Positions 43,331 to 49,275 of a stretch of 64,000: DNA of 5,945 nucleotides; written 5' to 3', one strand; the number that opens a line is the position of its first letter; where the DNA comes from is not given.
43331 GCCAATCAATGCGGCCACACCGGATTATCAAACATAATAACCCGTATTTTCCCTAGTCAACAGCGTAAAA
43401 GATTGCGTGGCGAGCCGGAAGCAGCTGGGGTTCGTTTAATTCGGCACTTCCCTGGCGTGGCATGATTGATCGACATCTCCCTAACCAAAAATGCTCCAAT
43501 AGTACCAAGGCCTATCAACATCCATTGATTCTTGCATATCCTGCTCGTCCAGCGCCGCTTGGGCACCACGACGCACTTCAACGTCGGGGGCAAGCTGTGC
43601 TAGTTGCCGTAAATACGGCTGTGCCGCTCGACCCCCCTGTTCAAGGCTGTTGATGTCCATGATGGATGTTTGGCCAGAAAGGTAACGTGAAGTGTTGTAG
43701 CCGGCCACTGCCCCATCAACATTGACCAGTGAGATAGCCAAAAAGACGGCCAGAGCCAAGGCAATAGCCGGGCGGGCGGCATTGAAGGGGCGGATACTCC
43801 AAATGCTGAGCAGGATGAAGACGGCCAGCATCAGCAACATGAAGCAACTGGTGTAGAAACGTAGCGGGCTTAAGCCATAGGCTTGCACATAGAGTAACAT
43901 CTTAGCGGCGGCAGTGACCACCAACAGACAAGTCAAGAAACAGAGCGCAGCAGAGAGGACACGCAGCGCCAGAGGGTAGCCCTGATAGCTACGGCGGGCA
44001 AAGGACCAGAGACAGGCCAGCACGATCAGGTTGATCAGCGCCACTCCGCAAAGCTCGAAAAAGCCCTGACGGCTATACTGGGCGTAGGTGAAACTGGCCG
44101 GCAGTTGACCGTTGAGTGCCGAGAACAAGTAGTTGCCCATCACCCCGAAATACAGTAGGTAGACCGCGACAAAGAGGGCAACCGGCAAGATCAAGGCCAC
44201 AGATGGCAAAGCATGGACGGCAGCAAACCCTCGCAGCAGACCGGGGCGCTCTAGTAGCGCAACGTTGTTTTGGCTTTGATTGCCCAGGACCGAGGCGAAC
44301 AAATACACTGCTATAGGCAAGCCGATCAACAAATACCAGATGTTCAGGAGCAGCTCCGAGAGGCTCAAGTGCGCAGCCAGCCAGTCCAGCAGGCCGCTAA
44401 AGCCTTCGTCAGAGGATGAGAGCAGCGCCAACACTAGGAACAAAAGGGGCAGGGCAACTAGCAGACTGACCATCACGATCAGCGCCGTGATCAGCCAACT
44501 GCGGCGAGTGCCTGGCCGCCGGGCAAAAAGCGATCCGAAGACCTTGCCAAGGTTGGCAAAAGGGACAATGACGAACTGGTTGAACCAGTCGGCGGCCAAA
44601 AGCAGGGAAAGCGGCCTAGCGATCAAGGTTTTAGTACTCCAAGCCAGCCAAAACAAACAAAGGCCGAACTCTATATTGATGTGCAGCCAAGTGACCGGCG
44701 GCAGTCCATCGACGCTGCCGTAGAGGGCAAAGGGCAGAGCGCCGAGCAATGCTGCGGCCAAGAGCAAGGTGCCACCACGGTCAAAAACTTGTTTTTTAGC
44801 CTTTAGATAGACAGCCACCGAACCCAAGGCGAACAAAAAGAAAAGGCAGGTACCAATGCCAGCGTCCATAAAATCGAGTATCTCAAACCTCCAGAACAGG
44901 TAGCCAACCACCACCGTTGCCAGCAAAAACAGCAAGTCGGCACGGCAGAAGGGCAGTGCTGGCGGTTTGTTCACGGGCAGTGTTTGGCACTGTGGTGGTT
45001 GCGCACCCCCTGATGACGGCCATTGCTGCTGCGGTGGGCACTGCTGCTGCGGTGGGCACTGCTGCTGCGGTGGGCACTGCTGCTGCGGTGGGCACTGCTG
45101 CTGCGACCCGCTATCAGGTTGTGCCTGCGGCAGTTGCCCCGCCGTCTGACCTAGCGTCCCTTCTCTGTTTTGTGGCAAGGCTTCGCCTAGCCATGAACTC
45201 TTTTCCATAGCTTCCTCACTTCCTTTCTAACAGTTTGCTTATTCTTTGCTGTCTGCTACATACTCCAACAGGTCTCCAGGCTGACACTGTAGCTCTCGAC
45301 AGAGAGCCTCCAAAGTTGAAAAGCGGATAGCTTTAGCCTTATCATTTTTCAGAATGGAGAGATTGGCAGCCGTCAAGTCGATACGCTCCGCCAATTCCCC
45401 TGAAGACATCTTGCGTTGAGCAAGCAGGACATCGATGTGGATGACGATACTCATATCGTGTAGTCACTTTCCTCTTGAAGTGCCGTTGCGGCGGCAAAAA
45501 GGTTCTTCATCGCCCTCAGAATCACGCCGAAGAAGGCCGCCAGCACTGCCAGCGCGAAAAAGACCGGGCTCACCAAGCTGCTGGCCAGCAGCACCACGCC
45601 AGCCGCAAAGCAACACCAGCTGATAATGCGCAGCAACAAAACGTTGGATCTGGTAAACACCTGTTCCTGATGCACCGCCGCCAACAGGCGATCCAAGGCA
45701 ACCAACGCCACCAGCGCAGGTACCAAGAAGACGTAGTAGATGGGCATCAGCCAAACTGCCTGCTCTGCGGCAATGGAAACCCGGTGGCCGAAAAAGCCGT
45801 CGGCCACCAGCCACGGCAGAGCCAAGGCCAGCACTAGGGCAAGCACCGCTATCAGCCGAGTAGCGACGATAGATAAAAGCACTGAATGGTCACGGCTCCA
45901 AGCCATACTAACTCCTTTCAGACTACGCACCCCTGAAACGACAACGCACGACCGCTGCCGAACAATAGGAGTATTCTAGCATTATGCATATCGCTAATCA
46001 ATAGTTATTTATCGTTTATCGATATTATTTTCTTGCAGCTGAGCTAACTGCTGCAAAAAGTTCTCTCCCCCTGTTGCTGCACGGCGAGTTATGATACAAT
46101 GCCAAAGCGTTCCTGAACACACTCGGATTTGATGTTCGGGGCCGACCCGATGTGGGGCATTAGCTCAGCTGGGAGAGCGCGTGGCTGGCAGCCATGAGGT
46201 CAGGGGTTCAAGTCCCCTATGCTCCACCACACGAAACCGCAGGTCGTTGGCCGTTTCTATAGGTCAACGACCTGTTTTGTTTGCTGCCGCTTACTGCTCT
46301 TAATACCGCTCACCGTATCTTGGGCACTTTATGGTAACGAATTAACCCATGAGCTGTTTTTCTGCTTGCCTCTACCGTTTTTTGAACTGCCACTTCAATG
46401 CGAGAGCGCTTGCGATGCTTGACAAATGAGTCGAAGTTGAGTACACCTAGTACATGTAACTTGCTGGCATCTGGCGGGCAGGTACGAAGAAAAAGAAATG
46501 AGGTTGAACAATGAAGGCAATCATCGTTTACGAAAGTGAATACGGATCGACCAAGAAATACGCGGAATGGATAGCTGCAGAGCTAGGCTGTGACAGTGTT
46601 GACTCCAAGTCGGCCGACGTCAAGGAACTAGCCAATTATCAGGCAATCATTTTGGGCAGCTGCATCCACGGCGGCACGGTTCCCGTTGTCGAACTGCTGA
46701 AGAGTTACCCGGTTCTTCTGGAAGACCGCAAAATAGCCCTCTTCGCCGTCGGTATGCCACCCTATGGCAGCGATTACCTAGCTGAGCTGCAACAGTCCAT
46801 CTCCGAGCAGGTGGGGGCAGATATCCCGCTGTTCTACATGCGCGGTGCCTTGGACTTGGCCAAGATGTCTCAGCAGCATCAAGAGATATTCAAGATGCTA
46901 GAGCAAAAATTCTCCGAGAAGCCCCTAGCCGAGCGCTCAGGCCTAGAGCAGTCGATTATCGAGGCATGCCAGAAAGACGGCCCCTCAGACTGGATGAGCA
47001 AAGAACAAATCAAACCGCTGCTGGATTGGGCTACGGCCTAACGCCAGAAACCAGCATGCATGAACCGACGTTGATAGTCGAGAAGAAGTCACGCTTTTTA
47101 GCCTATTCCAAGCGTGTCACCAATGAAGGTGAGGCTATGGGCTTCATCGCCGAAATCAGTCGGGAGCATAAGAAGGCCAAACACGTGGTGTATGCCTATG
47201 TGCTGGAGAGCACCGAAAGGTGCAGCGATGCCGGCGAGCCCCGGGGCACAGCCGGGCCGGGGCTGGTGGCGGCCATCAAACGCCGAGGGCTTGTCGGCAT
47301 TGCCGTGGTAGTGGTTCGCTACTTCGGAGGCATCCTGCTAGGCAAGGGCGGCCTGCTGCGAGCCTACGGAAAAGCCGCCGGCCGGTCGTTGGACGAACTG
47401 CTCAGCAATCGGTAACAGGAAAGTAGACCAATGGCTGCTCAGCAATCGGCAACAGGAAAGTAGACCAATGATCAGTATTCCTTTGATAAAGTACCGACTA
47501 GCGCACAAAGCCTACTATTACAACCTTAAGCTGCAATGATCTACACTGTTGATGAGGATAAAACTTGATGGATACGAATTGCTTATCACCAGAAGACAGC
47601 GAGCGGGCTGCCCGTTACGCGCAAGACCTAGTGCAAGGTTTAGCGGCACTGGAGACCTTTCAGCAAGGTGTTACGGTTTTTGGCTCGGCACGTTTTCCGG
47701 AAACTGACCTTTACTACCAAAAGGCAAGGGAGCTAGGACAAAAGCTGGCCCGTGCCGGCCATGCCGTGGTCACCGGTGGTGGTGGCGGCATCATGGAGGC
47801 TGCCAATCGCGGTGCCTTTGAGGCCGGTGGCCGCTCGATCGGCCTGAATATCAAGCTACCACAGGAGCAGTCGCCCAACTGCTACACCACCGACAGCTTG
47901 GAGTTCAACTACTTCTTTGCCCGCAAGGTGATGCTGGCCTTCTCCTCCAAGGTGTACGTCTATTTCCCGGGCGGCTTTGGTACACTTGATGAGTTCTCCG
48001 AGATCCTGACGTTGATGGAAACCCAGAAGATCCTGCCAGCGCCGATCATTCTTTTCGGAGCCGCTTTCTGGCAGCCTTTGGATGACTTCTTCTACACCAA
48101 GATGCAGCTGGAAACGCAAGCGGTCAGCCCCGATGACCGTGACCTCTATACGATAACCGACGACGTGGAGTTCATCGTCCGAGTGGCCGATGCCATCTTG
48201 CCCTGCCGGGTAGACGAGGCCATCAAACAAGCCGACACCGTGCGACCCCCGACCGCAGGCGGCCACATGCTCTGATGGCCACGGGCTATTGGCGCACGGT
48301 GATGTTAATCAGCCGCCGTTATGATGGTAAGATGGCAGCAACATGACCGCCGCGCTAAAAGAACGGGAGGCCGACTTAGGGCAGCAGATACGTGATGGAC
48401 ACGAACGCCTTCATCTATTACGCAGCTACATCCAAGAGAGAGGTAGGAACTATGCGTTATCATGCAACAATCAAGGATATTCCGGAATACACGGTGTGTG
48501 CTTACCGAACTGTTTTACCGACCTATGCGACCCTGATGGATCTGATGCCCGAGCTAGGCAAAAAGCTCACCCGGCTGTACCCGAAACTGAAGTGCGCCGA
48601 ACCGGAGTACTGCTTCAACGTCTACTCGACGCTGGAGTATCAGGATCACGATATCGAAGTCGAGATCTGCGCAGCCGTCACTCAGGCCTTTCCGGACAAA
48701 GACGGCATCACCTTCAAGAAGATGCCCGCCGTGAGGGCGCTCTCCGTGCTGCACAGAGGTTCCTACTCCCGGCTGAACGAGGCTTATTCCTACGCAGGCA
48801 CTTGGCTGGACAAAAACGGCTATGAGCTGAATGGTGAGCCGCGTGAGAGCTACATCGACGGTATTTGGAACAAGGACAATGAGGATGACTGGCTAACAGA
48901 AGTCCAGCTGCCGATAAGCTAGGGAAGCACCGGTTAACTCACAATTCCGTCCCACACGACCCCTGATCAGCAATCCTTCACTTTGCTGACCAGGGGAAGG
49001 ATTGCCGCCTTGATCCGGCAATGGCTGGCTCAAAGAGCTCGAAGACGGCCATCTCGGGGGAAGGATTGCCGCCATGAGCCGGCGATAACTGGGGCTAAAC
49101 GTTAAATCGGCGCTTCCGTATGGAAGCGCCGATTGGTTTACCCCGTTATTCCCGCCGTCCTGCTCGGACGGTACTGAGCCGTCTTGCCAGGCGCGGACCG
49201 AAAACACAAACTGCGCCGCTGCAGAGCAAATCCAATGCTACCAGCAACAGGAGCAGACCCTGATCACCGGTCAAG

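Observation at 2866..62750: Recurrent intergenic palindromic repeat family (core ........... / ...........), at least 12 copies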

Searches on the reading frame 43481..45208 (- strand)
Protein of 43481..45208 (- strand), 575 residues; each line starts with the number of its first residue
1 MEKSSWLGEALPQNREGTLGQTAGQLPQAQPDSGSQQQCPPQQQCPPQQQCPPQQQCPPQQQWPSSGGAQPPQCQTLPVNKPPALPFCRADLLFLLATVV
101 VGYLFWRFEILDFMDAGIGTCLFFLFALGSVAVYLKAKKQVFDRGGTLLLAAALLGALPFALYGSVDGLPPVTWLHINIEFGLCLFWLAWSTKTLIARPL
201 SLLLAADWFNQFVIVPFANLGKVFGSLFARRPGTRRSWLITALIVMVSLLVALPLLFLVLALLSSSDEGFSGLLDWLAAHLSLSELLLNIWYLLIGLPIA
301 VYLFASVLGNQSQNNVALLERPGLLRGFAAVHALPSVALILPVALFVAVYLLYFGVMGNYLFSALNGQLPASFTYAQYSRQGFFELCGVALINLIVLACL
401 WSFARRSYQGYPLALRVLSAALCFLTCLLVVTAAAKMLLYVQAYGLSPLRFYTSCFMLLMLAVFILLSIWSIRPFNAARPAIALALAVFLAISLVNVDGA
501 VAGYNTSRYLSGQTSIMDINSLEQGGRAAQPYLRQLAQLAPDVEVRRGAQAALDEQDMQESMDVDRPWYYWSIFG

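Call 13: search_protein_families(library=pfam, proteins=[window:43481-45208:-])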
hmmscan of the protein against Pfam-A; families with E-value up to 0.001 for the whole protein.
window:43481-45208:- (575 aa): 1 family
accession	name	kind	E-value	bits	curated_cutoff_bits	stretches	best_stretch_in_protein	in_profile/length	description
PF13687.11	DUF4153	-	2e-60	205.4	27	1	151-535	2-372/373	Domain of unknown function (DUF4153)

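Call 18: find_related_loci(query=window:43481-45208:-, collection=genome_contigs, flank=10000)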
Query window:43481-45208:- (575 aa) in genome_contigs; peptide patterns used: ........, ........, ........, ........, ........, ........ (x = any residue, [..] = any of these).
33 stretches matched a pattern; 1 encode a relative of the query (tblastn E <= 1e-3); 1 distinct loci.
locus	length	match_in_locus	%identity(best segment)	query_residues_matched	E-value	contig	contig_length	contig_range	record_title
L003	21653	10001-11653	41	1-573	1e-117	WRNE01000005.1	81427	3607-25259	MAG: Coriobacteriia bacterium isolate Th196P4bin28 JGI24702J35022_10000009, whole genome shotgun sequence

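Call 20: find_homologous_proteins(query=window:43481-45208:-, max_evalue=1e-30)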
Query window:43481-45208:- (575 aa): 42 proteins with E <= 1e-30 among 8000 candidates.
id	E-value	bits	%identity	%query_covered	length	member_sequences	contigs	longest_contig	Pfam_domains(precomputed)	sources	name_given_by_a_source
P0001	0.0e+0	1073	100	86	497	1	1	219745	PF13687.12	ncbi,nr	ncbi:MAG: DUF4173 domain-containing protein [Actinomycetia bacterium]|nr:DUF4173 domain-containing p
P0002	2.2e-124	434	47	82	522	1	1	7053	PF13687.12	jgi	jgi:hypothetical protein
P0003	2.8e-121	424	46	85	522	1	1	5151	PF13687.12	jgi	jgi:hypothetical protein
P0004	7.1e-117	410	42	97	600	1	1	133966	PF13687.12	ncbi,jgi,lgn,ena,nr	ncbi:MAG: DUF4173 domain-containing protein [Coriobacteriia bacterium]|nr:DUF4173 domain-containing 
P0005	4.0e-116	407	44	81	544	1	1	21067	PF13687.12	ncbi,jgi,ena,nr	ncbi:MAG: DUF4173 domain-containing protein [Coriobacteriia bacterium]|nr:DUF4173 domain-containing 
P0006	2.0e-115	405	41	100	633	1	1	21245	PF13687.12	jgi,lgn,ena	-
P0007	1.9e-114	402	44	84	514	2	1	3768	PF13687.12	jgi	-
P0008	1.2e-112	396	40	98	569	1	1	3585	PF13687.12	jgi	-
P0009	3.6e-112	394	43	82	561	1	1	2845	PF13687.12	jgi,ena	-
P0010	1.9e-111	392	44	79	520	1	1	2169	PF13687.12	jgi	jgi:hypothetical protein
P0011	2.1e-111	391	41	84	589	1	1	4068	PF13687.12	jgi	jgi:hypothetical protein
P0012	6.9e-111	390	41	100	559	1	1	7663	PF13687.12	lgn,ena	-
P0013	4.3e-110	387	42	82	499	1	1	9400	PF13687.12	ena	-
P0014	1.7e-108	382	40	94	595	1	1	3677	PF13687.12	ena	-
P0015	6.4e-108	380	44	80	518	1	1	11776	PF13687.12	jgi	jgi:hypothetical protein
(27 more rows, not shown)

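Call 22: find_encoding_contigs(protein=P0001, flank=10000, max_places=4)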
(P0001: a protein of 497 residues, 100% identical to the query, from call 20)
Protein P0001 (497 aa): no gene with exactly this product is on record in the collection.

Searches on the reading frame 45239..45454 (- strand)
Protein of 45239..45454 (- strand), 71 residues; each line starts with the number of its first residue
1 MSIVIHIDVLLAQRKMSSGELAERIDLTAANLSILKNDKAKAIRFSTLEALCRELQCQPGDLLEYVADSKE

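Call 57: search_protein_families(library=pfam, proteins=[window:45239-45454:-])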
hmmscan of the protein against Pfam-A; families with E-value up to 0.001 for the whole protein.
window:45239-45454:- (71 aa): 1 family
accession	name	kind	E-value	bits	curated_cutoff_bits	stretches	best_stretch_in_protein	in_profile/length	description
PF13443.12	HTH_26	-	1.1e-23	83.7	22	1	6-68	1-63/63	Cro/C1-type HTH DNA-binding domain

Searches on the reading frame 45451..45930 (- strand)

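Call 57: search_protein_families(library=pfam, proteins=[window:45451-45930:-])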
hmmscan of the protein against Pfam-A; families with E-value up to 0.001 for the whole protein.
window:45451-45930:- (159 aa): 1 family
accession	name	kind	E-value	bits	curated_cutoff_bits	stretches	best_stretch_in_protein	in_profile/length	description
PF11188.13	DUF2975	-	4.2e-15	56.2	27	1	55-159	14-130/130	Protein of unknown function (DUF2975)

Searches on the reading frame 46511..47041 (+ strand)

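Call 58: search_protein_families(library=pfam, proteins=[window:46511-47041:+])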
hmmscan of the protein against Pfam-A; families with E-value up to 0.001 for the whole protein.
window:46511-47041:+ (176 aa): 3 families
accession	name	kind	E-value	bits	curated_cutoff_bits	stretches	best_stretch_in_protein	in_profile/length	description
PF12724.12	Flavodoxin_5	-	5.1e-19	69.5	27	1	4-132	1-136/145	Flavodoxin domain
PF12641.12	Flavodoxin_3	-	1.3e-05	25.6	27.5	1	5-138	2-132/160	Flavodoxin domain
PF00258.30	Flavodoxin_1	-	1.7e-05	25.4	25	1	5-107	1-122/143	Flavodoxin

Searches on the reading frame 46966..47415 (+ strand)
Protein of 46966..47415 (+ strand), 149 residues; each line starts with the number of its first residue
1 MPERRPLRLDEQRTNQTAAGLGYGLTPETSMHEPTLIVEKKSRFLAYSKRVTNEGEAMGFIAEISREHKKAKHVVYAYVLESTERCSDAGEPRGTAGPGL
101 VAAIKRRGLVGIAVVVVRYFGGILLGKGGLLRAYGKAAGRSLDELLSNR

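Call 58: search_protein_families(library=pfam, proteins=[window:46966-47415:+])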
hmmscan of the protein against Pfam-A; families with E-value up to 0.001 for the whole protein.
window:46966-47415:+ (149 aa): 1 family
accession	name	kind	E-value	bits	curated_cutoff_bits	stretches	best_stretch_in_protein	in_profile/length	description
PF01205.25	UPF0029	-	4.7e-32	110.6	27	1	40-140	1-105/107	Uncharacterized protein family UPF0029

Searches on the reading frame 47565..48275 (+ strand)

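Call 58: search_protein_families(library=pfam, proteins=[window:47565-48275:+])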
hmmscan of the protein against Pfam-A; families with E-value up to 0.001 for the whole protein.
window:47565-48275:+ (236 aa): 3 families
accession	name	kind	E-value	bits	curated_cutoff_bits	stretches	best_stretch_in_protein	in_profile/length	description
PF03641.19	Lysine_decarbox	-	6.2e-29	101.3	27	1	77-205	1-128/131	Possible lysine decarboxylase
PF18306.6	LDcluster4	-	3.7e-19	69.3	26.3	1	36-145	4-111/151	SLOG cluster4 family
PF02481.21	DNA_processg_A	-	0.0005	19.7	29.6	1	28-93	39-102/212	DNA recombination-mediator protein A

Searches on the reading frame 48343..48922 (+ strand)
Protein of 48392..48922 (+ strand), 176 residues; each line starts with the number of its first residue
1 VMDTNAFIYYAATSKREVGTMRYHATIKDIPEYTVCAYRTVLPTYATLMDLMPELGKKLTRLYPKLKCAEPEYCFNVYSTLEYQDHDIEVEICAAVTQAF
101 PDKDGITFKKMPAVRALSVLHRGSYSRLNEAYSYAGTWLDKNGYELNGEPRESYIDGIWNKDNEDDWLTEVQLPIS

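Call 13: search_protein_families(library=pfam, proteins=[window:48343-48825:+])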
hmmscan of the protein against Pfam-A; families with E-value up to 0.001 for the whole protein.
window:48343-48825:+ (160 aa): 0 families

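Call 58: search_protein_families(library=pfam, proteins=[window:48392-48922:+])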
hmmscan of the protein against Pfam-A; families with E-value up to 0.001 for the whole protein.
window:48392-48922:+ (176 aa): 1 family
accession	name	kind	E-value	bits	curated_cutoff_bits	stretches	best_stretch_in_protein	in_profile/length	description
PF06445.20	GyrI-like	-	1.4e-17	64.8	26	1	26-175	4-154/155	GyrI-like small molecule binding domain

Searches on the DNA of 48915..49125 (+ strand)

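Call 66: search_dna_similar(query=window:48915-49125:+, collection=plasmids, mode=distant, max_evalue=1, max_rows=15)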
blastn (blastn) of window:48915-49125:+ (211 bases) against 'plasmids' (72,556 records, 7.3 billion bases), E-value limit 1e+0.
No match.
